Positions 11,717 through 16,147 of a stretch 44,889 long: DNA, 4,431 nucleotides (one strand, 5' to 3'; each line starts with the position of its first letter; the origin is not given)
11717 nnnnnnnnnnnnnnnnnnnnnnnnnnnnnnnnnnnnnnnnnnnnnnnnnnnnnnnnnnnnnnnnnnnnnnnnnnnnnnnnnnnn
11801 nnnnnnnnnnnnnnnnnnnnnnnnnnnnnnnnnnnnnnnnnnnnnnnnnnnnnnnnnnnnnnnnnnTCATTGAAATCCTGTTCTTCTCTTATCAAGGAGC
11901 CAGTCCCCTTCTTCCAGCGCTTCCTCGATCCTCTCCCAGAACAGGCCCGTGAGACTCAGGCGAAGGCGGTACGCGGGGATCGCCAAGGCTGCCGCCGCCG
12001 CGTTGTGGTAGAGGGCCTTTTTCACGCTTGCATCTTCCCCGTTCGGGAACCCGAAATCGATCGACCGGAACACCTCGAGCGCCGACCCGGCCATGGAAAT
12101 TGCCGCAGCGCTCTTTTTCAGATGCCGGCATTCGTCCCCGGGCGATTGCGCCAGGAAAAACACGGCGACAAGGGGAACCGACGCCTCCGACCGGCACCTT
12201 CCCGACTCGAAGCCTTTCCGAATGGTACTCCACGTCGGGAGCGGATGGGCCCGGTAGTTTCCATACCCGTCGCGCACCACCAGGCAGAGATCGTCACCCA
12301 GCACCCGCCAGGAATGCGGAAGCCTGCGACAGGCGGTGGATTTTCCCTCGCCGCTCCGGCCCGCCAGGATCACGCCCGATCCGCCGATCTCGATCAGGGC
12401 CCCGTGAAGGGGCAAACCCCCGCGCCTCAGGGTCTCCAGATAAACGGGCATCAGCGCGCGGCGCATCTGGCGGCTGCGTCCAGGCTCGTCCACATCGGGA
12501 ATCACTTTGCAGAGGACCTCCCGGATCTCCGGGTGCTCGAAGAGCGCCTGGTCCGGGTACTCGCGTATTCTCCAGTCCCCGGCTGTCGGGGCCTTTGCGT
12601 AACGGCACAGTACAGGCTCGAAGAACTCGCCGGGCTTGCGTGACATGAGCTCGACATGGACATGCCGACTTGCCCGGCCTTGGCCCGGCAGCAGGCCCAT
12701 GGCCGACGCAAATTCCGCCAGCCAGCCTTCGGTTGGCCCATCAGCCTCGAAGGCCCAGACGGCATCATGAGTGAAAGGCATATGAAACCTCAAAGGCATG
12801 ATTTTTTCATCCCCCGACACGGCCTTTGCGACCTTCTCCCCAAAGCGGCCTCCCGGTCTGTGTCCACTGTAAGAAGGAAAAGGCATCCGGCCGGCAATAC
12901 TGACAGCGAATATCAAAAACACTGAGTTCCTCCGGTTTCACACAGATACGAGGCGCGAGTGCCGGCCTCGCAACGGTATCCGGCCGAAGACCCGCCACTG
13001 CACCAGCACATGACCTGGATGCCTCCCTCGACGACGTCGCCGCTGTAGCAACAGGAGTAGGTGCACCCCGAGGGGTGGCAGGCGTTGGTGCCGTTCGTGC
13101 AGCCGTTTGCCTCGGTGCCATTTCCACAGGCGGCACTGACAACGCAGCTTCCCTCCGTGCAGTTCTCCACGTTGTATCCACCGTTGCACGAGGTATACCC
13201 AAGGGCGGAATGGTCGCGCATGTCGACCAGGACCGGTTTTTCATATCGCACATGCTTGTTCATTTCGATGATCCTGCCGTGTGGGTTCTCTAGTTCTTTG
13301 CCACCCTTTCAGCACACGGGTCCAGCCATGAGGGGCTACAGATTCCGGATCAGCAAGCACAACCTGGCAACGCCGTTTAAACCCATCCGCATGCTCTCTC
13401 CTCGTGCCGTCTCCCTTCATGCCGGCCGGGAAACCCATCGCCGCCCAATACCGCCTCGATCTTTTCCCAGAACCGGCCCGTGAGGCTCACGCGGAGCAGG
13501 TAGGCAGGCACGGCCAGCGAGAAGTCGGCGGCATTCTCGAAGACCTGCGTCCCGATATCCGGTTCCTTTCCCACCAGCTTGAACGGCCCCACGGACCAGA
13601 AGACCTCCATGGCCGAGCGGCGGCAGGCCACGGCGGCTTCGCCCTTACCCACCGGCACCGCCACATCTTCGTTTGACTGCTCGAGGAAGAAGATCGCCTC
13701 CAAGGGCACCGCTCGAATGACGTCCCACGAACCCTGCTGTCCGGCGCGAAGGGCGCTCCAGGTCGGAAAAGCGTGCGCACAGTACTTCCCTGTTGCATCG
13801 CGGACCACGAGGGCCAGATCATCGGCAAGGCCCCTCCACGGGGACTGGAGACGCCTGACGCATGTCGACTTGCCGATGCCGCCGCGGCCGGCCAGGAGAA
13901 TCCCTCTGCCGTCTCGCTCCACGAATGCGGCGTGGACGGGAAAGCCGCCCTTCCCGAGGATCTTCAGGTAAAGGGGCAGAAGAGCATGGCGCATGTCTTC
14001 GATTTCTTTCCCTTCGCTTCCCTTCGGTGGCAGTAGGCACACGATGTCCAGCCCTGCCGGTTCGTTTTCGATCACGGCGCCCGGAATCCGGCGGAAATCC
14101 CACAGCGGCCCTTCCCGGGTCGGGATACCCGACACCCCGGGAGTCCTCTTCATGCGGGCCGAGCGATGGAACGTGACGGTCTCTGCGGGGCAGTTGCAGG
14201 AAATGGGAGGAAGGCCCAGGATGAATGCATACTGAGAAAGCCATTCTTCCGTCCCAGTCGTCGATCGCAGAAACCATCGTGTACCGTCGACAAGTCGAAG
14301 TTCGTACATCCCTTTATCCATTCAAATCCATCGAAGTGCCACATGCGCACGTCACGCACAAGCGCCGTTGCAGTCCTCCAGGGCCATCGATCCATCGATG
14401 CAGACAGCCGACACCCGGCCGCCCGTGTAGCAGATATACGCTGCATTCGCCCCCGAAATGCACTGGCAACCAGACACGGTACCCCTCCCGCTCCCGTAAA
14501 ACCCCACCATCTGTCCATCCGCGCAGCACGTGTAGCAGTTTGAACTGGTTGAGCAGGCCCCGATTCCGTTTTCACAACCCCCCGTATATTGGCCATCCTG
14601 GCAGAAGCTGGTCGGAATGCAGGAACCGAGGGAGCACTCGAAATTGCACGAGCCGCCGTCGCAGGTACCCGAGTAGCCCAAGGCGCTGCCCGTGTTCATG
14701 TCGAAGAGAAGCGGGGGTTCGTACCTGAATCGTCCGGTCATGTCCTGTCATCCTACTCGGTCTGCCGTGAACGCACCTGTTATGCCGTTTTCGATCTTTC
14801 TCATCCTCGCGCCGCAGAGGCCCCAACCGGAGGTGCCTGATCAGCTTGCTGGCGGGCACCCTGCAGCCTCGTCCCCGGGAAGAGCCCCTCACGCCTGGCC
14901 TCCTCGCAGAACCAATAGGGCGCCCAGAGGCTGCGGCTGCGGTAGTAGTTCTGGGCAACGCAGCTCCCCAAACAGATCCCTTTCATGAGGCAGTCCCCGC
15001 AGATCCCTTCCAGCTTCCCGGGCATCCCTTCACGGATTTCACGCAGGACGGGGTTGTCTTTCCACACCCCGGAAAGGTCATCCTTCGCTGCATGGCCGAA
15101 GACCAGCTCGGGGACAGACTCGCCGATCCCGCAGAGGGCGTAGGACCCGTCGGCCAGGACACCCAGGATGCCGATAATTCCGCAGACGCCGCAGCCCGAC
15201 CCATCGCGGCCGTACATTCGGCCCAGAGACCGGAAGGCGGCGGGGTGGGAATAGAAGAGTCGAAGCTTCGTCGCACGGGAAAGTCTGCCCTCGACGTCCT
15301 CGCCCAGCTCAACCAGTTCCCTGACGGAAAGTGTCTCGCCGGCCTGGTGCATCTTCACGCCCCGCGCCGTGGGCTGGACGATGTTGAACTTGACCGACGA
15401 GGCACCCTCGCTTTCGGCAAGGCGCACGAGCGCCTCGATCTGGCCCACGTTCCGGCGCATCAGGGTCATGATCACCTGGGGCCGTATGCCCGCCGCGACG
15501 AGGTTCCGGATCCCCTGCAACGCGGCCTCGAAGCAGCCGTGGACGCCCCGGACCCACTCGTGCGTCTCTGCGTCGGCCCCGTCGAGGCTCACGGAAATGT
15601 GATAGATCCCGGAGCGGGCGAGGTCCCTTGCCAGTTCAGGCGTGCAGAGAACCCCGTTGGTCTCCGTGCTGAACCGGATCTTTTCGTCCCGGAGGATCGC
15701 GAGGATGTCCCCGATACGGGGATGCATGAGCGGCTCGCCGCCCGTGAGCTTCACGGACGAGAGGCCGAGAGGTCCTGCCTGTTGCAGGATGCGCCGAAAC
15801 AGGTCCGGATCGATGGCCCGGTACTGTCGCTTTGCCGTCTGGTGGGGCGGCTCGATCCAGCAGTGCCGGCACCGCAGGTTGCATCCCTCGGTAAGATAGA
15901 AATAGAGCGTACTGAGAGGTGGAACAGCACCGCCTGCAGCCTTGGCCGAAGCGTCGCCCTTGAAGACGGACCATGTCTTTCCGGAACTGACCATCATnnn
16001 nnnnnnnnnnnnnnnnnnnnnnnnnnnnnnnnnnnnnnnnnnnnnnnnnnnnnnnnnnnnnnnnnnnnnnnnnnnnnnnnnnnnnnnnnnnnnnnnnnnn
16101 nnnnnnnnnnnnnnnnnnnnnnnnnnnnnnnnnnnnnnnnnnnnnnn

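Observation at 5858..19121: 13.3-kb translationally coupled RiPP/mini-protein maturation operon with an unusual enzyme combination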

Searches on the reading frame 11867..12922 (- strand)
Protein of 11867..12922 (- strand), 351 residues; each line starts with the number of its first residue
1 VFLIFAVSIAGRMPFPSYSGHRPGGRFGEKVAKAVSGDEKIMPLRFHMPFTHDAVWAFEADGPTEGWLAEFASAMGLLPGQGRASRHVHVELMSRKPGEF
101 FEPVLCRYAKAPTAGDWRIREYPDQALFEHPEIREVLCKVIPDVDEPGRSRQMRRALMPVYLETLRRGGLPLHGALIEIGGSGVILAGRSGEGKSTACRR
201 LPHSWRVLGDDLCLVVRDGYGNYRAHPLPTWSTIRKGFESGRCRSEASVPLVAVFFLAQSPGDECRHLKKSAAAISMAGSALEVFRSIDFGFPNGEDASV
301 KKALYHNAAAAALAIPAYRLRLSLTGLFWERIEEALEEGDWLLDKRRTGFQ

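Call 4: search_protein_families(library=ncbifam, proteins=[window:11867-12922:-], max_evalue=0.01)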
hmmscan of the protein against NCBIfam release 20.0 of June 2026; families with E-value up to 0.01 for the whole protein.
window:11867-12922:- (351 aa): 4 families
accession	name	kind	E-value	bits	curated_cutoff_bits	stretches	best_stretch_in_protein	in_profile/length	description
TIGR04249.1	SCM_chp_ScmC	equivalog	3.4e-64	217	125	1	48-336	3-292/292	SynChlorMet cassette protein ScmC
TIGR04352.1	HprK_rel_A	equivalog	1.5e-06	27.6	200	1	170-216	97-144/280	HprK-related kinase A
TIGR00679.1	hpr-ser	equivalog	2.4e-05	23.8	240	1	172-217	134-180/300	HPr(Ser) kinase/phosphatase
TIGR04355.1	HprK_rel_B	hypoth_equivalog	0.0081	15.3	200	0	164-201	139-176/351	HprK-related kinase B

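Call 5: search_protein_families(library=pfam, proteins=[window:11867-12922:-], max_evalue=0.01)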
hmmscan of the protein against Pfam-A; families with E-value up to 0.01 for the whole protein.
window:11867-12922:- (351 aa): 1 family
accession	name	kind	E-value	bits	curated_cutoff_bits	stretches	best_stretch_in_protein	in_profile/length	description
PF07475.17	Hpr_kinase_C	-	4.2e-05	23.6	33.3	1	172-217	9-55/171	HPr Serine kinase C-terminal domain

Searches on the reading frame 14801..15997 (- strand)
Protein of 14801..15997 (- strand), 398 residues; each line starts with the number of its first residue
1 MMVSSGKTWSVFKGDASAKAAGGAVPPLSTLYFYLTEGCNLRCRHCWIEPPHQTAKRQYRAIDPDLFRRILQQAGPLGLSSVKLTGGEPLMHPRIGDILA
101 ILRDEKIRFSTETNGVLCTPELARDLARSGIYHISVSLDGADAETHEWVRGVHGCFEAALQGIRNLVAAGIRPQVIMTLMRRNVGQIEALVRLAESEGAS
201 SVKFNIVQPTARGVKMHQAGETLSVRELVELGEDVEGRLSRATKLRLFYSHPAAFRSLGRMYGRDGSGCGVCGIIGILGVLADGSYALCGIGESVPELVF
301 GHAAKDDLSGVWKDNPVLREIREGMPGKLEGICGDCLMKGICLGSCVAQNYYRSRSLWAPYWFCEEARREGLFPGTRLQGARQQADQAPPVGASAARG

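Call 4: search_protein_families(library=ncbifam, proteins=[window:14801-15997:-], max_evalue=0.01)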
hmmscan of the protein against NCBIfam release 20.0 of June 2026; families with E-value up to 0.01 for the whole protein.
window:14801-15997:- (398 aa): 81 families (the best 25 are shown)
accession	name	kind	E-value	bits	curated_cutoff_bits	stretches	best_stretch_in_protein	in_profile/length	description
TIGR04251.1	SCM_rSAM_ScmF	equivalog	9.5e-180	597.5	400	1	27-378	2-353/353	SynChlorMet cassette radical SAM/SPASM protein ScmF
TIGR04545.1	rSAM_ahbD_hemeb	equivalog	4.2e-39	134.9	500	1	34-355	5-326/339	heme b synthase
TIGR04055.1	rSAM_NirJ2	equivalog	2.1e-35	122.8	500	1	35-360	6-318/326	putative heme d1 biosynthesis radical SAM protein NirJ2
TIGR04303.1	GeoRSP_rSAM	equivalog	1.6e-32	113.3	400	1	30-351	6-311/325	GeoRSP system radical SAM/SPASM protein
TIGR04053.2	TIGR04053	equivalog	1.7e-31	109.8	395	2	32-217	11-196/366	TIGR04053 family radical SAM/SPASM domain-containing protein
TIGR03962.1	mycofact_rSAM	equivalog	2.6e-31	109.1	265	1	31-369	14-336/339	mycofactocin radical SAM maturase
TIGR04250.1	SCM_rSAM_ScmE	equivalog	5.6e-31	107.7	400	1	35-351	9-332/358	SynChlorMet cassette radical SAM/SPASM protein ScmE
TIGR04054.1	rSAM_NirJ1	equivalog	9.3e-31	106.8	650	1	31-218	38-221/387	putative heme d1 biosynthesis radical SAM protein NirJ1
TIGR04051.1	rSAM_NirJ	equivalog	2.4e-28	99.1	515.45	2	34-217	7-186/354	heme d1 biosynthesis radical SAM protein NirJ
TIGR04347.1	pseudo_SAM_Halo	equivalog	5.9e-28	98.2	525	1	33-217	42-222/390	TIGR04347 family pseudo-SAM/SPASM protein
TIGR04546.1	rSAM_ahbC_deAc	equivalog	7.6e-28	97.4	650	1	33-218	43-224/390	12,18-didecarboxysiroheme deacetylase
NF050035.1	rSAM_WgK_link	exception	1e-27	97.1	650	2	35-214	15-191/367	radical SAM/SPASM peptide maturase WgkB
TIGR02668.1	moaA_archaeal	equivalog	1.7e-27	96.2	325.25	1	28-217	9-196/303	GTP 3',8-cyclase MoaA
TIGR02666.1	moaA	equivalog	9.5e-25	87.3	284.05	1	34-240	15-224/336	GTP 3',8-cyclase MoaA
NF001199.0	PRK00164.2-1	equivalog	5.3e-24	84.9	231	1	30-198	13-179/308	GTP 3',8-cyclase MoaA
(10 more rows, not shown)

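Call 5: search_protein_families(library=pfam, proteins=[window:14801-15997:-], max_evalue=0.01)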
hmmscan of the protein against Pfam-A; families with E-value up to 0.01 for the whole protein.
window:14801-15997:- (398 aa): 3 families
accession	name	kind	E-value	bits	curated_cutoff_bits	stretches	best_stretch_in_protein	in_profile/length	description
PF04055.27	Radical_SAM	-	7.4e-29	101.5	29.5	1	35-193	3-165/166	Radical SAM superfamily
PF13353.11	Fer4_12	-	5.6e-05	23.9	22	1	35-113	11-84/137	4Fe-4S single cluster domain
PF13186.11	SPASM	-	0.00066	20.4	21.5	1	278-336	8-66/67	Iron-sulfur cluster-binding domain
